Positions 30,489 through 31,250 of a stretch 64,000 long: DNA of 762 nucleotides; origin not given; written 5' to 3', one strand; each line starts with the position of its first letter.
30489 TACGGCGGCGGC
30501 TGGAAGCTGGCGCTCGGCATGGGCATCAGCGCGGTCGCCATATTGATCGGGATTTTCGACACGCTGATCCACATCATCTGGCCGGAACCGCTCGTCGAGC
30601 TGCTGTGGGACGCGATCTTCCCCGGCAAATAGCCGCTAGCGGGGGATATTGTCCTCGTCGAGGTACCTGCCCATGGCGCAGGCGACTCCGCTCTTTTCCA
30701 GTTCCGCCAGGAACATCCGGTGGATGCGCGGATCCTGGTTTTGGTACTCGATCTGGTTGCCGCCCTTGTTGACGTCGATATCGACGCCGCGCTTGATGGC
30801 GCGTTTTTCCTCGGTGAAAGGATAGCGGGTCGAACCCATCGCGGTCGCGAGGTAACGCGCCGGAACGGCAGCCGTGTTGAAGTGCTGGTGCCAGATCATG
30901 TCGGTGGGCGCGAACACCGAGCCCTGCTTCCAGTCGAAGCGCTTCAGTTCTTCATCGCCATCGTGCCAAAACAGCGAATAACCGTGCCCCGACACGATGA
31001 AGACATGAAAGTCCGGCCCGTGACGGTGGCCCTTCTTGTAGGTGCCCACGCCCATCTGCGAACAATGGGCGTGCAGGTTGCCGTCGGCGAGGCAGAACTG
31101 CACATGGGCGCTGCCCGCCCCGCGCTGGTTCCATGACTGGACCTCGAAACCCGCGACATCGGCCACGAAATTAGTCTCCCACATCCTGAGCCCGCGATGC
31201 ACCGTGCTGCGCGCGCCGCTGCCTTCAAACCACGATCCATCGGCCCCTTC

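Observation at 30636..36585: Tandem, translationally coupled triplet of bicupin paralogs plus a fourth copy, wrapped around a UbiD decarboxylase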

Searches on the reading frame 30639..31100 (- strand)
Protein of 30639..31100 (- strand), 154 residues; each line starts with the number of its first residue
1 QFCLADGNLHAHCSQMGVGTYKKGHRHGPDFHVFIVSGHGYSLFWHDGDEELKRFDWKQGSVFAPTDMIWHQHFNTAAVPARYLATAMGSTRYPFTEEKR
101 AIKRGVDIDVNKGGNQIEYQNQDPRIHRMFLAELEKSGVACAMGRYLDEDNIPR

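Call 64: search_solved_structures(query=window:30639-31100:-, max_evalue=10, show_alignments=5)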
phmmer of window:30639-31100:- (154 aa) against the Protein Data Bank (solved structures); distinct sequences matched with E-value up to 10: 3.
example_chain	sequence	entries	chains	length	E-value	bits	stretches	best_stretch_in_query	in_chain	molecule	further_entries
3bu7_A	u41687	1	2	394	2.9e-05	27.2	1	14-77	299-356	Gentisate 1,2-dioxygenase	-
2v9t_A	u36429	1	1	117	0.42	13.6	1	107-132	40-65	ROUNDABOUT HOMOLOG 1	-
2v9q_A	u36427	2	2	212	1.1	12.2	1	107-132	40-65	ROUNDABOUT HOMOLOG 1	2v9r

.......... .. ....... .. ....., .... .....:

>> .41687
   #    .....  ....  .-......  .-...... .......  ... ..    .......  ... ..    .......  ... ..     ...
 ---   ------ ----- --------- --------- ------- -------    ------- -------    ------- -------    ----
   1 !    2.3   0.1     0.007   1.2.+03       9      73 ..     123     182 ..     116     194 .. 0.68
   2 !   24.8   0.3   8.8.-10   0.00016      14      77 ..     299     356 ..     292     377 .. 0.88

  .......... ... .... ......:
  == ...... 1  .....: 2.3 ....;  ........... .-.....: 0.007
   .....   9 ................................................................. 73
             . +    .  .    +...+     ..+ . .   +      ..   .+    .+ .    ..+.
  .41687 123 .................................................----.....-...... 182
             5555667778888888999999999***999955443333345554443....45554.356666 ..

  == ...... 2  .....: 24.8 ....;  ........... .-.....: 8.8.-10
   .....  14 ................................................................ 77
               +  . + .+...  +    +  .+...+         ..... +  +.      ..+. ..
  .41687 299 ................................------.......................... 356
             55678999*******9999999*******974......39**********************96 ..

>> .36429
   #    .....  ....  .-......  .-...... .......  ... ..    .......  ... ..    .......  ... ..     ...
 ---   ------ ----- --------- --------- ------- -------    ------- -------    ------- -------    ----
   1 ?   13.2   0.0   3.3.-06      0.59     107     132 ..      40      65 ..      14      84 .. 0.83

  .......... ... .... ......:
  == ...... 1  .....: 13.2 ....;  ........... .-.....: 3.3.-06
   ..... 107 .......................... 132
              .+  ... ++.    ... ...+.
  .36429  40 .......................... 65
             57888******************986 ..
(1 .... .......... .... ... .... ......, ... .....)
